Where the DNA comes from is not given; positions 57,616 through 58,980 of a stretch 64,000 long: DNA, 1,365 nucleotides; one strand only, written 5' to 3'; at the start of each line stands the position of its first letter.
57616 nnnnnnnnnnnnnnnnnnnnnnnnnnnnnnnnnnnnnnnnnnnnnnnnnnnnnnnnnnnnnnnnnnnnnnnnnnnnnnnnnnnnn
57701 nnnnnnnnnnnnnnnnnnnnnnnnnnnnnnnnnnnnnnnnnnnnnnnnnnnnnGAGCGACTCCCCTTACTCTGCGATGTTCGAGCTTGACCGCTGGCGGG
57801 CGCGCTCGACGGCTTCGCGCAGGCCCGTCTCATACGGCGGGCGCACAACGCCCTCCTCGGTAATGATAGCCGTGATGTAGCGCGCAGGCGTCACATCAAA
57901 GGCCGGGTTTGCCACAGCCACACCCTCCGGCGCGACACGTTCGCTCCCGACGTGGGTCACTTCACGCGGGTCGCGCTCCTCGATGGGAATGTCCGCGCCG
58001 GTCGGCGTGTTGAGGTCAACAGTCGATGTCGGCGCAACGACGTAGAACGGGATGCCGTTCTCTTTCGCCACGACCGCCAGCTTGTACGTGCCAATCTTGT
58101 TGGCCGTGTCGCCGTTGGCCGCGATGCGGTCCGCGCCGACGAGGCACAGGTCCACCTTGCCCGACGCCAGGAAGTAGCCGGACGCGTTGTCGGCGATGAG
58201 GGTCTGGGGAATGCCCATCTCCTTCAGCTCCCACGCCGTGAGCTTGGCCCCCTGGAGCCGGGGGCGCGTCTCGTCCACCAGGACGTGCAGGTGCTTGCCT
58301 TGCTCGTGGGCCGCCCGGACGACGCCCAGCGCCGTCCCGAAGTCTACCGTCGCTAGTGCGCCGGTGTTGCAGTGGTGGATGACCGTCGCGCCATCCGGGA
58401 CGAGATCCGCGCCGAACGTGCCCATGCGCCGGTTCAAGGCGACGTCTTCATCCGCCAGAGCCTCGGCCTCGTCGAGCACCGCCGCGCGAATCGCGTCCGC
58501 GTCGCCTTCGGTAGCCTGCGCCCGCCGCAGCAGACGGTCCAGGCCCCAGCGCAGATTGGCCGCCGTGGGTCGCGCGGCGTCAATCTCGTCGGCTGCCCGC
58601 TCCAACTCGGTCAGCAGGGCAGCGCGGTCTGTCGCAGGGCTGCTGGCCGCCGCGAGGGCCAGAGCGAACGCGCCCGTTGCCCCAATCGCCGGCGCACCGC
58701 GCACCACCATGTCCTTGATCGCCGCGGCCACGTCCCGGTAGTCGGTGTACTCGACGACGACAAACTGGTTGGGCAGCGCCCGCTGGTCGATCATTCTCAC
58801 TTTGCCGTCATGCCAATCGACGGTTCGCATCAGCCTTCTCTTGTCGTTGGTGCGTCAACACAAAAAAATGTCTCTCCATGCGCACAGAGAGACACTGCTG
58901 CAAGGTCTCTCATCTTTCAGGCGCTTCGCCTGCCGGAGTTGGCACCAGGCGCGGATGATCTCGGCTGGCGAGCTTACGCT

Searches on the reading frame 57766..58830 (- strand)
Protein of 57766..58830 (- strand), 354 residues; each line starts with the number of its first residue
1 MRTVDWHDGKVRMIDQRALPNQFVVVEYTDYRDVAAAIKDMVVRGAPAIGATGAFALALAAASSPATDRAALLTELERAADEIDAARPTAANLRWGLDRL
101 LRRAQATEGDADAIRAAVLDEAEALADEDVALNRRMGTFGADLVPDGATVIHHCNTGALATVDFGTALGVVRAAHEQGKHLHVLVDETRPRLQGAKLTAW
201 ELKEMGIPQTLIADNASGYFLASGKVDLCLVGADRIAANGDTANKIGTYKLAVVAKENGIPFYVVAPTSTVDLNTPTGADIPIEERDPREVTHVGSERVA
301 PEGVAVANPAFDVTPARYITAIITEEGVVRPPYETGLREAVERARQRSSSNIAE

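Call 6: search_protein_families(library=ncbifam, proteins=[window:57766-58830:-])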
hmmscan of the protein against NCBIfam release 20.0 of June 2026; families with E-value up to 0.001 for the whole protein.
window:57766-58830:- (354 aa): 8 families
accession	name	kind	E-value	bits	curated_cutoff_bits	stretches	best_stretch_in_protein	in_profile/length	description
NF004326.0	PRK05720.1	subfamily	1.8e-139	464.5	271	1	2-345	11-356/358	s-methyl-5-thioribose-1-phosphate isomerase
TIGR00512.1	salvage_mtnA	equivalog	6.7e-130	432.9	279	1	2-330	1-334/335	S-methyl-5-thioribose-1-phosphate isomerase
NF004700.0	PRK06036.1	equivalog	5.5e-119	397.2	528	1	1-335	1-334/339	S-methyl-5-thioribose-1-phosphate isomerase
TIGR00524.1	eIF-2B_rel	subfamily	1.6e-118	395.3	185.85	1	29-331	2-303/303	S-methyl-5-thioribose-1-phosphate isomerase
NF004436.0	PRK05772.1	equivalog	3.5e-98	329.2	521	1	2-342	17-362/363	S-methyl-5-thioribose-1-phosphate isomerase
TIGR00511.1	ribulose_e2b2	equivalog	7.2e-72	242.2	314.1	1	32-331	3-288/301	ribose 1,5-bisphosphate isomerase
NF006210.0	PRK08335.1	equivalog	9.6e-31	107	339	1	37-334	12-274/275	translation initiation factor IF-2B subunit alpha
NF004994.0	PRK06372.1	equivalog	4.9e-17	62.2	249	1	156-331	87-248/253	translation initiation factor IF-2B subunit delta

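Call 7: search_protein_families(library=pfam, proteins=[window:57766-58830:-])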
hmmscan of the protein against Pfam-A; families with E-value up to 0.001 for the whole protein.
window:57766-58830:- (354 aa): 1 family
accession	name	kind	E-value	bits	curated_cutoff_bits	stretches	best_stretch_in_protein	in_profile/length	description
PF01008.23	IF-2B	-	8.8e-90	301.2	22.4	1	43-331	2-280/280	Initiation factor 2 subunit family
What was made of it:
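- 57766..58840 (-): RBS GAGAAGG (58840-58834) and mtnA (S-methyl-5-thioribose-1-phosphate isomerase), with ATG at 58830. TIGR00512 at 432.9 bits (cut-off 279) and NF004326 at 464.5 bits (call 6); PF01008 (call 7).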

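Call 8: find_related_loci(query=window:57766-58830:-, collection=genome_contigs, flank=8000)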
Query window:57766-58830:- (354 aa) in genome_contigs; peptide patterns used: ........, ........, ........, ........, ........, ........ (x = any residue, [..] = any of these).
600 stretches matched a pattern (row limit reached: there are more); 570 encode a relative of the query (tblastn E <= 1e-3); the best 80 are kept; 80 distinct loci.
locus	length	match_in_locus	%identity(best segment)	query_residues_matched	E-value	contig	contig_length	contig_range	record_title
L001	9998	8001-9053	91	1-351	0e+0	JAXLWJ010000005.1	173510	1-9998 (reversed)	MAG: Anaerolineae bacterium isolate STL-CHL20 C1.49.fa-5, whole genome shotgun sequence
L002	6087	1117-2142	65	2-342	5e-140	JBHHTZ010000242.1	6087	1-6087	MAG: Anaerolineae bacterium isolate S.6.sp3_bin.4 NODE_2546_length_6087_cov_7.615219, whole genome shotgun sequence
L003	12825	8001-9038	61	1-345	4e-139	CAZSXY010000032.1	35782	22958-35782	MAG TPA_asm: uncultured Anaerolineaceae bacterium isolate SRP338002_co1_26 genome assembly, contig: NODE_1081_length_357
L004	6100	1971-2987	65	1-338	6e-138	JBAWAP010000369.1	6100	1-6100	MAG: Anaerolineae bacterium isolate MFD04381_ilm_asm_bin11 k127_30750, whole genome shotgun sequence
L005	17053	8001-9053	62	1-350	5e-136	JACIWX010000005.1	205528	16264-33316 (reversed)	MAG: Chloroflexota bacterium isolate MAG-37 Chloroflexota_E3_bin22_Scaffold_5, whole genome shotgun sequence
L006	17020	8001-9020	66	2-339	5e-136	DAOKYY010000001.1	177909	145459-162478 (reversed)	MAG TPA_asm: Aggregatilineaceae bacterium isolate AMR_MDS_0036 NODE_43_length_177909_cov_15.590012, whole genome shotgun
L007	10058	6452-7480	63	1-342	2e-133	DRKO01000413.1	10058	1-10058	MAG TPA_asm: Chloroflexota bacterium isolate HyVt-442 HyVt-442_k145_740102, whole genome shotgun sequence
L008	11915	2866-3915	59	1-347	3e-133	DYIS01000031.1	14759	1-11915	MAG TPA_asm: Ktedonobacter racemifer isolate FI88_62_8 Afr_mines_FI88_1406_length_14759_cov_3_014826, whole genome shotg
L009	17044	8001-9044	65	1-345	8e-133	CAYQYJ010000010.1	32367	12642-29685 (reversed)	MAG TPA_asm: uncultured Ardenticatenaceae bacterium isolate SRP329715_co1_256 genome assembly, contig: NODE_1889_length_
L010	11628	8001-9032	59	1-344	5e-133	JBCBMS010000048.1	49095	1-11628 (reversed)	MAG: Chloroflexota bacterium isolate J06630_15 NODE_48_length_49095_cov_20.875923, whole genome shotgun sequence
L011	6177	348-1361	65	1-338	4e-133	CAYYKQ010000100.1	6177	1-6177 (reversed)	MAG TPA_asm: uncultured Anaerolineae bacterium isolate binchicken_co349_104 genome assembly, contig: NODE_5320_length_61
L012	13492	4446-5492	61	1-346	4e-132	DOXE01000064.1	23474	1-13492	MAG TPA_asm: Chloroflexota bacterium isolate UBA11865 contig_27897, whole genome shotgun sequence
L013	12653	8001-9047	66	1-342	2e-131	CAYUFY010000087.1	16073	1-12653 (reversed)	MAG TPA_asm: uncultured Anaerolineales bacterium isolate binchicken_co186_156 genome assembly, contig: NODE_4443_length_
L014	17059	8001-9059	64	1-351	3e-131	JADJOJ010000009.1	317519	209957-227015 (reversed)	MAG: Candidatus Leptofilum gracile isolate Fred_BAT3C.445 tig00351446-10-3170180, whole genome shotgun sequence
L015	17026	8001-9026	58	1-341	2e-130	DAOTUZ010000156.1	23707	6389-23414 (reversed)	MAG TPA_asm: Anaerolineae bacterium isolate F3_97 k223_122993, whole genome shotgun sequence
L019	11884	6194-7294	57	1-350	3e-129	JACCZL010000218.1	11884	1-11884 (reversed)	MAG: Chloroflexota bacterium isolate MGR_bin229 SD2897-2912_k127_1465493, whole genome shotgun sequence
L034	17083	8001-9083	59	1-348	4e-124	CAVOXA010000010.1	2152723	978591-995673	MAG: uncultured Chloroflexia bacterium isolate MFD09964.bin.2.208 genome assembly, contig: contig_4639, whole genome sho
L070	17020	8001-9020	55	1-341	1e-118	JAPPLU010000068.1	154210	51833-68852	MAG: Chloroflexota bacterium isolate RHO3_bin_2 NODE_222_length_154210_cov_12.491356, whole genome shotgun sequence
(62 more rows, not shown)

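Call 24: search_protein_families(library=ncbifam, proteins=[L004:3007-4047:+, L005:9104-10171:+, L008:7148-8362:+, L019:7318-8148:+, L002:2163-3176:+, L070:9075-10175:+, L070:10176-11045:+, L070:11109-11465:+, L011:2602-3696:+, L011:3703-4239:+], max_evalue=0.00001)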
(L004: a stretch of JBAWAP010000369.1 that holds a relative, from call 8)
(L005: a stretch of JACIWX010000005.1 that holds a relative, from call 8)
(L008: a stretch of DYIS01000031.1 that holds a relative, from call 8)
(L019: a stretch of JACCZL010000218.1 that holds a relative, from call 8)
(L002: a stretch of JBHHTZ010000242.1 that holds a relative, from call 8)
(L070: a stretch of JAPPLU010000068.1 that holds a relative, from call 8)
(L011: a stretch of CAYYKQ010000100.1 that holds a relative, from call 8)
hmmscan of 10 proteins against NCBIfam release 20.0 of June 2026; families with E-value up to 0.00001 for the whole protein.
L004:3007-4047:+ (346 aa): 1 family
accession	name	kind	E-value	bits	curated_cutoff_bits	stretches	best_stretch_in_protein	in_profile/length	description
NF002119.0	PRK00957.1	equivalog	2.6e-08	33.4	258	1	119-339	107-303/306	methionine synthase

L005:9104-10171:+ (355 aa): 0 families

L008:7148-8362:+ (404 aa): 5 families
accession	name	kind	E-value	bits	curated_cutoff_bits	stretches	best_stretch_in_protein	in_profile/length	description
NF003363.0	PRK04439.1-2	equivalog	1.6e-197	656.2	557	1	4-404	1-403/403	methionine adenosyltransferase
NF003364.0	PRK04439.1-3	equivalog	3.6e-140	467.5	553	1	4-403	2-399/400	methionine adenosyltransferase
NF003366.0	PRK04439.1-5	subfamily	1e-130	436.3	435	1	4-404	1-395/395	methionine adenosyltransferase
NF003365.0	PRK04439.1-4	equivalog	1.8e-130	435.5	577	1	4-402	2-404/406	methionine adenosyltransferase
NF003362.0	PRK04439.1-1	equivalog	1.1e-76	258.2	481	1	18-383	13-382/406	methionine adenosyltransferase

L019:7318-8148:+ (276 aa): 11 families
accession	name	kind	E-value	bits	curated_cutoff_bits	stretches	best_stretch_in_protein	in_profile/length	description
NF005876.0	PRK07823.1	equivalog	8.9e-103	343.1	306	1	13-273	5-260/267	S-methyl-5'-thioadenosine phosphorylase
NF006334.0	PRK08564.1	equivalog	8.2e-91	303.8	382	1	11-274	5-266/267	S-methyl-5'-thioadenosine phosphorylase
TIGR01694.1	MTAP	equivalog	2.7e-88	295.4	274.85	1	16-255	2-238/240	S-methyl-5'-thioadenosine phosphorylase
NF006492.0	PRK08931.1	equivalog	9.5e-77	258.2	437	1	15-275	5-267/291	S-methyl-5'-thioadenosine phosphorylase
NF005657.0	PRK07432.1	equivalog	4.4e-69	232.8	453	1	14-274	4-267/291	S-methyl-5'-thioadenosine phosphorylase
NF006599.0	PRK09136.1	equivalog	2.5e-60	203.8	223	1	17-254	5-243/247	S-methyl-5'-thioinosine phosphorylase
NF006054.0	PRK08202.1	equivalog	3.2e-26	92.4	218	1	46-256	66-272/274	purine-nucleoside phosphorylase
TIGR01697.1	PNPH-PUNA-XAPA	subfamily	3.4e-21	75.7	197.1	1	46-255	42-246/247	inosine/guanosine/xanthosine phosphorylase family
TIGR01700.1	PNPH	equivalog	3e-17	62.9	293.35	1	46-254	42-247/249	purine nucleoside phosphorylase I, inosine and guanosine-specific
TIGR01698.1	PUNP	equivalog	4.4e-17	62.3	302.6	1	55-254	51-243/245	purine-nucleoside phosphorylase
TIGR01699.1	XAPA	equivalog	1.2e-12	47.9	370.9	1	46-223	42-219/248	xanthosine phosphorylase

L002:2163-3176:+ (337 aa): 18 families
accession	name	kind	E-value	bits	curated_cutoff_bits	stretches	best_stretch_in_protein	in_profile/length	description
NF041164.1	NucKinThplmales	equivalog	1.3e-28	100.1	450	1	37-288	28-275/295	nucleoside kinase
NF053626.1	RibKinHalex1628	equivalog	1.6e-16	60.6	330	1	2-268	3-254/293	ATP-dependent ribose-1-phosphate kinase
TIGR02152.1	D_ribokin_bact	equivalog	3.3e-15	56.2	299.65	1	3-300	1-296/298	ribokinase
TIGR04382.1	myo_inos_iolC_N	equivalog_domain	9.4e-15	54.7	300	1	191-299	193-304/309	5-dehydro-2-deoxygluconokinase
NF041134.1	R1P_kin_Thcocales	equivalog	1.7e-14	54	500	1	1-303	1-281/291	ADP-dependent ribose-1-phosphate kinase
NF007321.0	PRK09813.1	equivalog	4.8e-14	52.5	247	1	46-289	23-259/261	fructoselysine 6-kinase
TIGR02198.1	rfaE_dom_I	equivalog_domain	5.7e-13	48.7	345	1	214-293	226-305/315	D-glycero-beta-D-manno-heptose-7-phosphate kinase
NF040938.1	KDG_KDGal_kin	equivalog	3.8e-11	42.7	400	0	203-292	202-291/305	bifunctional 2-dehydro-3-deoxygluconokinase/2-dehydro-3-deoxygalactonokinase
NF008353.0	PRK11142.1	equivalog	6.1e-09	35.8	341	0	215-292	215-291/307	ribokinase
TIGR03168.1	1-PFK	subfamily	1e-08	34.5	216.4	1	211-292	209-289/305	hexose kinase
NF006957.1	PRK09434.1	equivalog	8e-08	32.1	450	0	213-268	210-264/302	fructokinase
NF007416.0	PRK09954.1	equivalog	1.2e-06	27.8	561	0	44-110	90-158/362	sugar kinase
NF041332.1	KDG_KDGal_kin_Halo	equivalog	1.7e-06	27.7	440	0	215-283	223-290/320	bifunctional 2-dehydro-3-deoxygluconokinase/2-dehydro-3-deoxygalactonokinase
NF049991.1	TagKinase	equivalog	1.9e-06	26.9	420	0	214-292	225-303/321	tagatose kinase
TIGR03828.1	pfkB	equivalog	2.9e-06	26.5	292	0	212-291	210-288/305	1-phosphofructokinase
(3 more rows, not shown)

L070:9075-10175:+ (366 aa): 0 families

L070:10176-11045:+ (289 aa): 11 families
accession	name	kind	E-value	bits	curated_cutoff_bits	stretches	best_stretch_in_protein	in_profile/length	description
NF005657.0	PRK07432.1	equivalog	4.8e-121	403.4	453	1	5-288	3-290/291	S-methyl-5'-thioadenosine phosphorylase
NF006492.0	PRK08931.1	equivalog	5.1e-109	364.1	437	1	5-287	3-288/291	S-methyl-5'-thioadenosine phosphorylase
NF006334.0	PRK08564.1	equivalog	1.2e-99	332.8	382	1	3-265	5-266/267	S-methyl-5'-thioadenosine phosphorylase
TIGR01694.1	MTAP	equivalog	8e-96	320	274.85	1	8-246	2-238/240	S-methyl-5'-thioadenosine phosphorylase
NF005876.0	PRK07823.1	equivalog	4.4e-86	288.3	306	1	4-262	4-258/267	S-methyl-5'-thioadenosine phosphorylase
NF006599.0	PRK09136.1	equivalog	3.4e-62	209.9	223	1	8-245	4-243/247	S-methyl-5'-thioinosine phosphorylase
NF006054.0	PRK08202.1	equivalog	9.2e-21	74.5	218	1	6-242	24-267/274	purine-nucleoside phosphorylase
TIGR01697.1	PNPH-PUNA-XAPA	subfamily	1.5e-18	67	197.1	1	39-221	41-223/247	inosine/guanosine/xanthosine phosphorylase family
TIGR01700.1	PNPH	equivalog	1.1e-14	54.5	293.35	1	39-215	41-217/249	purine nucleoside phosphorylase I, inosine and guanosine-specific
TIGR01698.1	PUNP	equivalog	6.4e-12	45.4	302.6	1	41-212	43-211/245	purine-nucleoside phosphorylase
TIGR01699.1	XAPA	equivalog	4.4e-10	39.5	370.9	1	32-211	35-213/248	xanthosine phosphorylase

L070:11109-11465:+ (118 aa): 9 families
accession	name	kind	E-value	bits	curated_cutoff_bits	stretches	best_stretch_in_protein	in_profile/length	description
NF006444.0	PRK08762.1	equivalog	2.2e-12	46.3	449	1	26-116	27-117/387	molybdopterin-synthase adenylyltransferase MoeB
NF001195.0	PRK00162.1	equivalog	6.6e-10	39.3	102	1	12-107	6-97/108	thiosulfate sulfurtransferase GlpE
NF045694.1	seleno_TsoB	exception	3.3e-09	35.4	805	1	10-113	43-156/572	rhodanese/DsbD fusion-like selenoprotein TsoB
NF007627.0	PRK10287.1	equivalog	2.1e-08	34.3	102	1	32-93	24-87/104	thiosulfate sulfurtransferase PspE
NF005902.0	PRK07878.1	equivalog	1.7e-07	30.5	647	1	24-107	299-382/392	adenylyltransferase/sulfurtransferase MoeZ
TIGR02981.1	phageshock_pspE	exception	2.3e-07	31.1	126.3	1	31-93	21-85/101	thiosulfate sulfurtransferase PspE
NF045521.1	rhoda_near_glyco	subfamily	3.6e-07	30.1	145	1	25-95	28-100/144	rhodanese homology domain-containing protein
NF005646.0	PRK07411.1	equivalog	6e-07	28.9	633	1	17-106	288-379/390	molybdopterin-synthase adenylyltransferase MoeB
NF041203.1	rhodanese_LYCAU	equivalog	1.9e-06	27.6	115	1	12-113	22-123/126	rhodanese-related (seleno)protein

L011:2602-3696:+ (364 aa): 0 families

L011:3703-4239:+ (178 aa): 9 families
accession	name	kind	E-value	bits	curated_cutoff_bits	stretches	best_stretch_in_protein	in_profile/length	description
NF002059.0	PRK00889.1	subfamily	4.1e-42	143.8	244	1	3-176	2-175/177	adenylyl-sulfate kinase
TIGR00455.1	apsK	equivalog_domain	4.3e-42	143.9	138.7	1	3-169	15-183/184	adenylyl-sulfate kinase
NF004040.0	PRK05537.1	equivalog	3.9e-37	128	669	1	3-177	393-571/572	bifunctional sulfate adenylyltransferase/adenylylsulfate kinase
NF004035.0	PRK05506.1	subfamily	7.7e-34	116.9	715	1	4-172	458-628/632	bifunctional sulfate adenylyltransferase subunit 1/adenylylsulfate kinase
NF003013.0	PRK03846.1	subfamily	9.1e-32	110.3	163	1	3-173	25-197/202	adenylyl-sulfate kinase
NF004041.0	PRK05541.1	subfamily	8.6e-28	97.5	127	1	4-167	5-167/176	adenylyl-sulfate kinase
TIGR03574.1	selen_PSTK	equivalog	5.2e-12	45.7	290.5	1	10-119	3-113/249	L-seryl-tRNA(Sec) kinase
TIGR03575.1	selen_PSTK_euk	equivalog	1.3e-07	31.3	382.35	0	11-45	4-39/340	L-seryl-tRNA(Sec) kinase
NF040667.1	hom_kin_desulfo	exception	7.3e-07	29.2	197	0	8-170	2-162/163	homoserine kinase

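Call 25: search_protein_families(library=pfam, proteins=[L004:3007-4047:+, L005:9104-10171:+, L008:7148-8362:+, L019:7318-8148:+, L002:2163-3176:+, L070:9075-10175:+, L070:10176-11045:+, L070:11109-11465:+, L011:2602-3696:+, L011:3703-4239:+], max_evalue=0.00001)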
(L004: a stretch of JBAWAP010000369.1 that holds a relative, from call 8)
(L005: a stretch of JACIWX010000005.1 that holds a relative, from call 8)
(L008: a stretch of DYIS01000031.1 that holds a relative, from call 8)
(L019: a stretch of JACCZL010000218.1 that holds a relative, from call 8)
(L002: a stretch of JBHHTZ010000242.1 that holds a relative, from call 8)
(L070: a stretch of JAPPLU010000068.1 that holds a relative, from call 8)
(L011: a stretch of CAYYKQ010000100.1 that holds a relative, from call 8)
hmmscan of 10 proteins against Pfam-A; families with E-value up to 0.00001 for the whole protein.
L004:3007-4047:+ (346 aa): 0 families

L005:9104-10171:+ (355 aa): 0 families

L008:7148-8362:+ (404 aa): 1 family
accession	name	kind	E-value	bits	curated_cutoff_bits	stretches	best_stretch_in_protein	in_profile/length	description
PF01941.24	AdoMet_Synthase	-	2.1e-165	550.8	27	1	5-400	1-395/395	S-adenosylmethionine synthetase (AdoMet synthetase)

L019:7318-8148:+ (276 aa): 1 family
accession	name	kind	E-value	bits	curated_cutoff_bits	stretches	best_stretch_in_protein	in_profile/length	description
PF01048.26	PNP_UDP_1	-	1.1e-41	143.2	25.1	1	16-255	2-232/233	Phosphorylase superfamily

L002:2163-3176:+ (337 aa): 1 family
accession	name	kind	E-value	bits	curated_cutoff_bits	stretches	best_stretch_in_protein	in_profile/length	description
PF00294.29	PfkB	-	3.7e-41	141.9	25.8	1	25-292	21-297/302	pfkB family carbohydrate kinase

L070:9075-10175:+ (366 aa): 2 families
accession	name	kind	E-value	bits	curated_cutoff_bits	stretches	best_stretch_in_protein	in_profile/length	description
PF05935.17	Arylsulfotrans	-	1.3e-25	90.6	24.2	2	97-235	71-215/374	Arylsulfotransferase (ASST)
PF14269.12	Arylsulfotran_2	-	4.4e-17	62.9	27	1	95-334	25-300/301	Arylsulfotransferase (ASST)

L070:10176-11045:+ (289 aa): 1 family
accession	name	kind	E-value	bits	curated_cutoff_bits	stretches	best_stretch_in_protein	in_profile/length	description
PF01048.26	PNP_UDP_1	-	2.3e-43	148.7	25.1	1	7-243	1-229/233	Phosphorylase superfamily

L070:11109-11465:+ (118 aa): 1 family
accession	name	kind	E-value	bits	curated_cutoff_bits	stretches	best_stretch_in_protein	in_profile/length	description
PF00581.25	Rhodanese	-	6.1e-16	59.2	22.2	1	18-107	5-100/102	Rhodanese-like domain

L011:2602-3696:+ (364 aa): 1 family
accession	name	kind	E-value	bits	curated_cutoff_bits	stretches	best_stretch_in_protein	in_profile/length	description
PF01636.29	APH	-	1.2e-08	35.5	23.2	1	121-274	70-212/239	Phosphotransferase enzyme family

L011:3703-4239:+ (178 aa): 4 families
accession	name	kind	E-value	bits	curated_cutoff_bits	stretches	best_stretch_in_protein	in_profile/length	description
PF01583.26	APS_kinase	-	6e-36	124.2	21.1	1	5-152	1-151/152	Adenylylsulphate kinase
PF13671.12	AAA_33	-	4.2e-14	53.5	27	1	9-121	2-117/143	AAA domain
PF13238.12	AAA_18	-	4.1e-09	37.4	29.4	1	10-124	2-113/128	AAA domain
PF08433.16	KTI12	-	1.7e-08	34.8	22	1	9-125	4-122/271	Chromatin associated protein KTI12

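Call 50: search_solved_structures(query=L002:2163-3176:+, max_evalue=1e-10)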
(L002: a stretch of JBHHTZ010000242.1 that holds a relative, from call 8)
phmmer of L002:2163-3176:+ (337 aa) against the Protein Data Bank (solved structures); distinct sequences matched with E-value up to 1e-10: 10.
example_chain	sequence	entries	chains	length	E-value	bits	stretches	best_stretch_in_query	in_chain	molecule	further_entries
4o1g_A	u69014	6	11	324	2.1e-71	243.8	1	1-310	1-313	Adenosine kinase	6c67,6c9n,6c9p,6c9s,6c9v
6c9q_A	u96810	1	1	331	2.3e-71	243.7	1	1-310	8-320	Adenosine kinase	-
2pkf_A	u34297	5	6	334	2.4e-71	243.7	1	1-310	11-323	Adenosine kinase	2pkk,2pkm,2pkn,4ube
6c9r_A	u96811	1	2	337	2.5e-71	243.6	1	1-310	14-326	Adenosine kinase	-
4pvv_A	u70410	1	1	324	4.1e-71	242.9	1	1-310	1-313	Adenosine kinase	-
3b1n_A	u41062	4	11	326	3.8e-65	223.3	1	4-318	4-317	Ribokinase, putative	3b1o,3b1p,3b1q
3b1r_A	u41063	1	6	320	3.8e-64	220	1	4-312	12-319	Ribokinase, putative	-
2c49_A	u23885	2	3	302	8e-37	130.2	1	3-305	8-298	SUGAR KINASE MJ0406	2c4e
3bf5_A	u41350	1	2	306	5.7e-21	78.1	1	39-308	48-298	Ribokinase related protein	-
3kd6_A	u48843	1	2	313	6.9e-11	44.9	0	46-305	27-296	Carbohydrate kinase, PfkB family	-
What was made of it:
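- In L002, and by N-terminal similarity in L013 and L034, the slot holds a homolog of M. tuberculosis adenosine kinase (244 bits to 2pkf/4o1g, call 50).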

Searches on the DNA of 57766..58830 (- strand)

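Call 10: search_rna_families(sources=[L001, L002, L003, L004, L005, L006, L007, L008, L009, L010, L011, L012], threshold=gathering)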
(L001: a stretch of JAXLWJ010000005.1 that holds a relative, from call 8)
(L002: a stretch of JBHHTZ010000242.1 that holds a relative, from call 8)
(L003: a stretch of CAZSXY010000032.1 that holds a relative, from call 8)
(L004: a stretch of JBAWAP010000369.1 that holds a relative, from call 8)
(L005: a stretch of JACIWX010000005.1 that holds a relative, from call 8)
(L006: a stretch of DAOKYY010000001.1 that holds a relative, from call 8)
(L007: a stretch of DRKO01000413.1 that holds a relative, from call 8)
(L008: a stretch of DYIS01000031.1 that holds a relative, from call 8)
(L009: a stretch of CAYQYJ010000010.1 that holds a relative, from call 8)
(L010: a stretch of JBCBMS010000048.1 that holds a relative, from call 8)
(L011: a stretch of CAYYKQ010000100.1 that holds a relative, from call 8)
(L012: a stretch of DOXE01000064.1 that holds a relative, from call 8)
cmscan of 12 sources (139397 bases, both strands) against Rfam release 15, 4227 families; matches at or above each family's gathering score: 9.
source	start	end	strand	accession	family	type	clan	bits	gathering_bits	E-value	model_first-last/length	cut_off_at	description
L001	7789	7927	+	RF00162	SAM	Cis-reg; riboswitch;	CL00012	89.8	44.4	9.8e-20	1-108/108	no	SAM riboswitch aptamer (S box leader)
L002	938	1055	+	RF00162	SAM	Cis-reg; riboswitch;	CL00012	89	44.4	1.7e-19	1-108/108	no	SAM riboswitch aptamer (S box leader)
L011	78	246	+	RF00162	SAM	Cis-reg; riboswitch;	CL00012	84.9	44.4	2.7e-18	1-108/108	no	SAM riboswitch aptamer (S box leader)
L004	1704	1912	+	RF00162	SAM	Cis-reg; riboswitch;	CL00012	77.7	44.4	3.3e-16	1-108/108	no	SAM riboswitch aptamer (S box leader)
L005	7738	7939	+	RF00162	SAM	Cis-reg; riboswitch;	CL00012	77.4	44.4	3.9e-16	1-108/108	no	SAM riboswitch aptamer (S box leader)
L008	2604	2792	+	RF00162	SAM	Cis-reg; riboswitch;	CL00012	73.8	44.4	4.4e-15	1-108/108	no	SAM riboswitch aptamer (S box leader)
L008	2040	2115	-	RF00005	tRNA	Gene; tRNA;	CL00001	61.4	29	1.5e-10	1-71/71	no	tRNA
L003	9115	9257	+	RF00174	Cobalamin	Cis-reg; riboswitch;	CL00101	58.7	31.5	1.2e-11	1-189/189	no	Cobalamin riboswitch aptamer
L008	2315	2389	+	RF00005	tRNA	Gene; tRNA;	CL00001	58.6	29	9.2e-10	1-71/71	no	tRNA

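Call 36: search_rna_families(sources=[L060, L013, L015, L020, L022, L030, L033, L038, L071], threshold=gathering)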
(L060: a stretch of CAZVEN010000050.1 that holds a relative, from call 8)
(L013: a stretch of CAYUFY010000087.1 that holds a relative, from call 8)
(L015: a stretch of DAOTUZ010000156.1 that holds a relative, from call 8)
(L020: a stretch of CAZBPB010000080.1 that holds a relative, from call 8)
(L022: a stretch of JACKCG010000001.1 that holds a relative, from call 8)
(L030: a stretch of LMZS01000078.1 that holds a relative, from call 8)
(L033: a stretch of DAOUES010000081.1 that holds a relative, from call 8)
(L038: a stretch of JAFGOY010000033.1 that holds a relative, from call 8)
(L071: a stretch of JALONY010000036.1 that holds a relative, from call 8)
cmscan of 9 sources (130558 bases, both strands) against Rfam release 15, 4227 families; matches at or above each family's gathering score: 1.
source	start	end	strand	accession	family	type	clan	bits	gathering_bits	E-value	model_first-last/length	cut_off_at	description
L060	7475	7560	-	RF00005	tRNA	Gene; tRNA;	CL00001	56.7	29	2.9e-09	1-71/71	no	tRNA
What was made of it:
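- Tried and rejected: A standard Rfam scan of nine mtnA+ahcY loci without an R1 hit also found no SAM-I (call 36), so the absence is real.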
